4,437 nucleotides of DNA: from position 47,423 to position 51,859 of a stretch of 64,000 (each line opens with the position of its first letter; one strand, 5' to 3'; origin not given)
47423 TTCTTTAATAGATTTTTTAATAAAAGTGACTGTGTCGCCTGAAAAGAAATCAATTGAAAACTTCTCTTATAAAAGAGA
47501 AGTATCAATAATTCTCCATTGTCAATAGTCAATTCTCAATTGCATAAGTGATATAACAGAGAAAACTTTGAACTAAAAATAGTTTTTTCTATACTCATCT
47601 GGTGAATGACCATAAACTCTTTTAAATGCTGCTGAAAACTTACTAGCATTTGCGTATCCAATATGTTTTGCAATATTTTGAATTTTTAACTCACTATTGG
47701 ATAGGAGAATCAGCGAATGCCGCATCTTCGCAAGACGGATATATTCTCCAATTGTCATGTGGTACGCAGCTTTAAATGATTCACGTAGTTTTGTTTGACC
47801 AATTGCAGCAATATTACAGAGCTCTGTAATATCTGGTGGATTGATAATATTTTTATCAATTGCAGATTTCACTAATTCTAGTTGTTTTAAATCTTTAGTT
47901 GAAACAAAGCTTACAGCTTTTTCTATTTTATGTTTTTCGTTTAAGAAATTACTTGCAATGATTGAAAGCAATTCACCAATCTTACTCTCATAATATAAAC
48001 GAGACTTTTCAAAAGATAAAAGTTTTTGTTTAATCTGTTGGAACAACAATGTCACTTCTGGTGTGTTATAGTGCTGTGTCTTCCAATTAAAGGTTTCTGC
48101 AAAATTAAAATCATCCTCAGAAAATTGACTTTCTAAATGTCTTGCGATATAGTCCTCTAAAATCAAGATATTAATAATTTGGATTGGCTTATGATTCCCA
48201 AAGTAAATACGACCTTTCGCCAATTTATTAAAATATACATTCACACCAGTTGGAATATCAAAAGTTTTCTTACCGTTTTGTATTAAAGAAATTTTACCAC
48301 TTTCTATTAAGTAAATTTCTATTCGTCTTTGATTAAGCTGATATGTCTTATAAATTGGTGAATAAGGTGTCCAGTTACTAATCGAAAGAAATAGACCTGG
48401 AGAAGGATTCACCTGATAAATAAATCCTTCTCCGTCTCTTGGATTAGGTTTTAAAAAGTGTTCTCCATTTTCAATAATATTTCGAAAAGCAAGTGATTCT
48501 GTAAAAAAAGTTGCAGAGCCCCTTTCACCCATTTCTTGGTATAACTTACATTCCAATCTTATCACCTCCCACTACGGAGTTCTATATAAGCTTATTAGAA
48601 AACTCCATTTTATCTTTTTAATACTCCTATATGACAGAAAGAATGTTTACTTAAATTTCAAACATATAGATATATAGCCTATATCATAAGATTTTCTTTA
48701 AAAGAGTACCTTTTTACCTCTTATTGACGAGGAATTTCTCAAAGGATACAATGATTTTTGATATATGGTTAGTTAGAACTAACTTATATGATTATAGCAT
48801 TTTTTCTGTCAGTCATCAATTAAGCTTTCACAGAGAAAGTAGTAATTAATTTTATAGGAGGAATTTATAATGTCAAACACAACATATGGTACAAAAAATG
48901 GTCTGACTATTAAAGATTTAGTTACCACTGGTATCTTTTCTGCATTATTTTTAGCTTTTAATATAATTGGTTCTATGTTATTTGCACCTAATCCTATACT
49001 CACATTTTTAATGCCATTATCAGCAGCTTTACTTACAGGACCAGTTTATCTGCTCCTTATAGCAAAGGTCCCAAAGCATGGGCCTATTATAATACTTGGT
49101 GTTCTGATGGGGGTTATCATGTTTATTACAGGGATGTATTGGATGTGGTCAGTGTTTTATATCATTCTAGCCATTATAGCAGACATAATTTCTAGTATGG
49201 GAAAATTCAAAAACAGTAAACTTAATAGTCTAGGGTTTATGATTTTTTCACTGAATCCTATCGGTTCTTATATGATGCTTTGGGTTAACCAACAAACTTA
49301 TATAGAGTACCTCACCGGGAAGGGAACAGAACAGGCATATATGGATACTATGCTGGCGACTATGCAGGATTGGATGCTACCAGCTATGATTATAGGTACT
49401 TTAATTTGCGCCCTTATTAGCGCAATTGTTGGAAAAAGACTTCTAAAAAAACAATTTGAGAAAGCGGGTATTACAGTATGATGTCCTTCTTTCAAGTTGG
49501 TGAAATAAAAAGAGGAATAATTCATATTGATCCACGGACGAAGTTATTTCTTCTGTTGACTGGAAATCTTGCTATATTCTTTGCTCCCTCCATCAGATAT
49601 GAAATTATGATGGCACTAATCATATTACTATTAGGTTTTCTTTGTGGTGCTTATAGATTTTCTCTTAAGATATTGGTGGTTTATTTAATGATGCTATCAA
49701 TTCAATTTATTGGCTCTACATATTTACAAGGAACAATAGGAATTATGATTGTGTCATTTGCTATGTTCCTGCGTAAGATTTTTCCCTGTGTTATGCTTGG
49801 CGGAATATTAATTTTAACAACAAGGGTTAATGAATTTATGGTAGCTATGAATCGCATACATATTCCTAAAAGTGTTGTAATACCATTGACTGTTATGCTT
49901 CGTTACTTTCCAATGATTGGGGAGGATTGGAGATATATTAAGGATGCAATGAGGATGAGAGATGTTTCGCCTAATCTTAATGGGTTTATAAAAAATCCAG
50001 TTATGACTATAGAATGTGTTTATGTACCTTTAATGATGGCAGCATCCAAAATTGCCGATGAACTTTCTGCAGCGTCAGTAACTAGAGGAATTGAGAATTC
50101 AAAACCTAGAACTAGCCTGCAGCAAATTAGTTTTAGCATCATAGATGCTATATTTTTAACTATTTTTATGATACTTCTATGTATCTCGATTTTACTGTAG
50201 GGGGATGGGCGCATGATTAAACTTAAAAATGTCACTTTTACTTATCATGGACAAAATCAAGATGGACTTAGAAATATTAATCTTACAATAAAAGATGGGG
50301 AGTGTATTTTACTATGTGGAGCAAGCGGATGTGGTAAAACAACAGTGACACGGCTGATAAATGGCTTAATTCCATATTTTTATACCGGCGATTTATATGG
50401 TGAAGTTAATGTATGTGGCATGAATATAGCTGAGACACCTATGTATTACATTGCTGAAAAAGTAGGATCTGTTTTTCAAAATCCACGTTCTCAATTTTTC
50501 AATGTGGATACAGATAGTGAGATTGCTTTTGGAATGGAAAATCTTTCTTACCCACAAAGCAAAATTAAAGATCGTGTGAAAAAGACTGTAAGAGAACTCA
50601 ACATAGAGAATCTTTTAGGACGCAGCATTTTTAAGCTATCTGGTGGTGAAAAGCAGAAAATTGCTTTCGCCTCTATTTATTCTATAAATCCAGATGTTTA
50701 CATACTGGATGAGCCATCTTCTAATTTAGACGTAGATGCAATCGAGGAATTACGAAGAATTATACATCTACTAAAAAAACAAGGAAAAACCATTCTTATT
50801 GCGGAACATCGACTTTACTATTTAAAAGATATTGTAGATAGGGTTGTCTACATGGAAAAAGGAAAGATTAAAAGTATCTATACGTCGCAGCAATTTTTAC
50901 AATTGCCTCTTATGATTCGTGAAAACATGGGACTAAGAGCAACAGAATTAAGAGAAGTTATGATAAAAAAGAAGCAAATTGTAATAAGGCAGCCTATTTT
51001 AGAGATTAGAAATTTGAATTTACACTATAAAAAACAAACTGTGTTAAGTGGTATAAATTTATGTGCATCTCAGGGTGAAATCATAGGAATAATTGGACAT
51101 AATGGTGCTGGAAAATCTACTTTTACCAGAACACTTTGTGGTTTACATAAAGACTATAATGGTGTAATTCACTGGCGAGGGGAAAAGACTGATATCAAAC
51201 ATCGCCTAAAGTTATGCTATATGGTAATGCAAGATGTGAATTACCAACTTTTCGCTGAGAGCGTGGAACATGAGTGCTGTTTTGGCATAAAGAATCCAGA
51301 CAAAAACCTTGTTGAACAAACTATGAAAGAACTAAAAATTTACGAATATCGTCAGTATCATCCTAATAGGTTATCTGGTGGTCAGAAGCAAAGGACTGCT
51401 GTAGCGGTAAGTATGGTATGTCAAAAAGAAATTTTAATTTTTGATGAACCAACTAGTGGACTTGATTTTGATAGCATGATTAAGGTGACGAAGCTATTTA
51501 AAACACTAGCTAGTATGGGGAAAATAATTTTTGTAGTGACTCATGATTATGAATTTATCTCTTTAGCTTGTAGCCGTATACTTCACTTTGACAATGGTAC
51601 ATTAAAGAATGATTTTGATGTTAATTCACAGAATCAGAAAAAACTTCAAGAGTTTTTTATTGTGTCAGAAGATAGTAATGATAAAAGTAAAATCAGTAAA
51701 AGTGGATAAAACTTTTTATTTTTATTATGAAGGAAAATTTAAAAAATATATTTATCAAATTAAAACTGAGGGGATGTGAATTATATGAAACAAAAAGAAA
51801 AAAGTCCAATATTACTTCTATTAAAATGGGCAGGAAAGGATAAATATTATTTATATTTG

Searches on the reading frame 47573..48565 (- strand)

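Call 24: search_protein_families(library=pfam, proteins=[window:47573-48565:-])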
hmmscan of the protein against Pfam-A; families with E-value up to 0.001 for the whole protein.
window:47573-48565:- (330 aa): 2 families
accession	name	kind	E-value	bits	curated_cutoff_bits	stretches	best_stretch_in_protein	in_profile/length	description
PF12833.13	HTH_18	-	4.8e-19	68.9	33.6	1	249-327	1-79/80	Helix-turn-helix domain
PF00165.29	HTH_AraC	-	2.8e-08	34.1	26.6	1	290-327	6-42/42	Bacterial regulatory helix-turn-helix proteins, AraC family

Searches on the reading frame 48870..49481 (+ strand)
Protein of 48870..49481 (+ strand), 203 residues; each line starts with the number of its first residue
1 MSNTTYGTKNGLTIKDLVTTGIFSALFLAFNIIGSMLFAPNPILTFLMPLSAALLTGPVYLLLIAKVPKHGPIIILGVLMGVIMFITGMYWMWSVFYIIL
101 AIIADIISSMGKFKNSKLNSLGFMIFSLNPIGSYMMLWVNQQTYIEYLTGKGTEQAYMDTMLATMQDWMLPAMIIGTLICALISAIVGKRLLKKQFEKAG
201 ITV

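Call 24: search_protein_families(library=pfam, proteins=[window:48870-49481:+])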
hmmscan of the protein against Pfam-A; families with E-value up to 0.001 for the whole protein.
window:48870-49481:+ (203 aa): 1 family
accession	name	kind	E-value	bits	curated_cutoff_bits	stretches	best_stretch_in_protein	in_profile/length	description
PF09605.15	Trep_Strep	-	5.6e-61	206.2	28.7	1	14-198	1-185/185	Hypothetical bacterial integral membrane protein (Trep_Strep)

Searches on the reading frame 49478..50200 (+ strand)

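Call 24: search_protein_families(library=pfam, proteins=[window:49478-50200:+])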
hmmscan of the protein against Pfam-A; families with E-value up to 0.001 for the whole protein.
window:49478-50200:+ (240 aa): 1 family
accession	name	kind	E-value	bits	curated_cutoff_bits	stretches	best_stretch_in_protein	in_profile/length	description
PF02361.21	CbiQ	-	1.4e-17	64.5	25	1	15-207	6-210/216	Cobalt transport protein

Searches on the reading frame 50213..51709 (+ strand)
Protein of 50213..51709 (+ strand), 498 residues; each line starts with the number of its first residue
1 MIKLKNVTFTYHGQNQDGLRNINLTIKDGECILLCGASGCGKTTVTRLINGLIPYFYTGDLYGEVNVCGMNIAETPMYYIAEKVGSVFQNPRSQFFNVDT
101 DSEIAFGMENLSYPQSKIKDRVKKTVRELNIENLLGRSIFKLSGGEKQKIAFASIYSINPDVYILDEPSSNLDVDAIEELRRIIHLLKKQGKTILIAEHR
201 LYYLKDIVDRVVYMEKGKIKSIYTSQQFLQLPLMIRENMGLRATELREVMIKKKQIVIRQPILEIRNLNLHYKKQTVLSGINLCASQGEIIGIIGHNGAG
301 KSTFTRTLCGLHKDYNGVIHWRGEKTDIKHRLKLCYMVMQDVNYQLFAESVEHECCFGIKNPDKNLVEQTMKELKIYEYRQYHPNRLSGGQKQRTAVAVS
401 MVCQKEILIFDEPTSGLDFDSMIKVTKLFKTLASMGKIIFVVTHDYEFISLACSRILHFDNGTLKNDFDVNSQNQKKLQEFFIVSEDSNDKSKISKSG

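Call 24: search_protein_families(library=pfam, proteins=[window:50213-51709:+])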
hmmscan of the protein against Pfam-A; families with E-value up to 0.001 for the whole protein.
window:50213-51709:+ (498 aa): 16 families
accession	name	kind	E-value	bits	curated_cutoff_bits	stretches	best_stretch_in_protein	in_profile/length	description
PF00005.33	ABC_tran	-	6.8e-53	179.4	25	2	278-415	1-137/137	ABC transporter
PF13304.12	AAA_21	-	4.3e-18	66.9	27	2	118-194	210-293/304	AAA domain, putative AbiEii toxin, Type IV TA system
PF02463.25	SMC_N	-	3.2e-12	46.8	40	2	289-452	25-205/220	RecF/RecN/SMC N terminal domain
PF00485.24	PRK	-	3.2e-07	30.8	22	0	290-375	1-82/196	Phosphoribulokinase / Uridine kinase family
PF13401.12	AAA_22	-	2.8e-06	28.1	27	0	28-64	4-33/130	AAA domain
PF03193.22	RsgA_GTPase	-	3.6e-06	27.4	30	0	9-50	87-127/174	RsgA GTPase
PF13166.12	AAA_13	-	3.8e-06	26.3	36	1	403-496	525-606/713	AAA domain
PF13191.12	AAA_16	-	1.9e-05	25.7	32.6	0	27-49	20-44/167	AAA ATPase domain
PF13671.12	AAA_33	-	3.9e-05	24.4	27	0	293-311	4-22/143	AAA domain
PF13238.12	AAA_18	-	5.4e-05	24.1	29.4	0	32-52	1-21/128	AAA domain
PF13175.12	AAA_15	-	6.6e-05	23.1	32.1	0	291-470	26-217/374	AAA ATPase domain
PF13555.12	AAA_29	-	0.00016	21.8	27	0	288-304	23-38/61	P-loop containing region of AAA domain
PF02367.23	TsaE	-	0.00019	21.8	26.6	0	22-49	14-41/128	Threonylcarbamoyl adenosine biosynthesis protein TsaE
PF13481.12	AAA_25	-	0.00031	20.8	27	0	23-46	27-50/195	AAA domain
PF20720.3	nSTAND3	-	0.00067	19.8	27.2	0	23-48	11-36/155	Novel STAND NTPase 3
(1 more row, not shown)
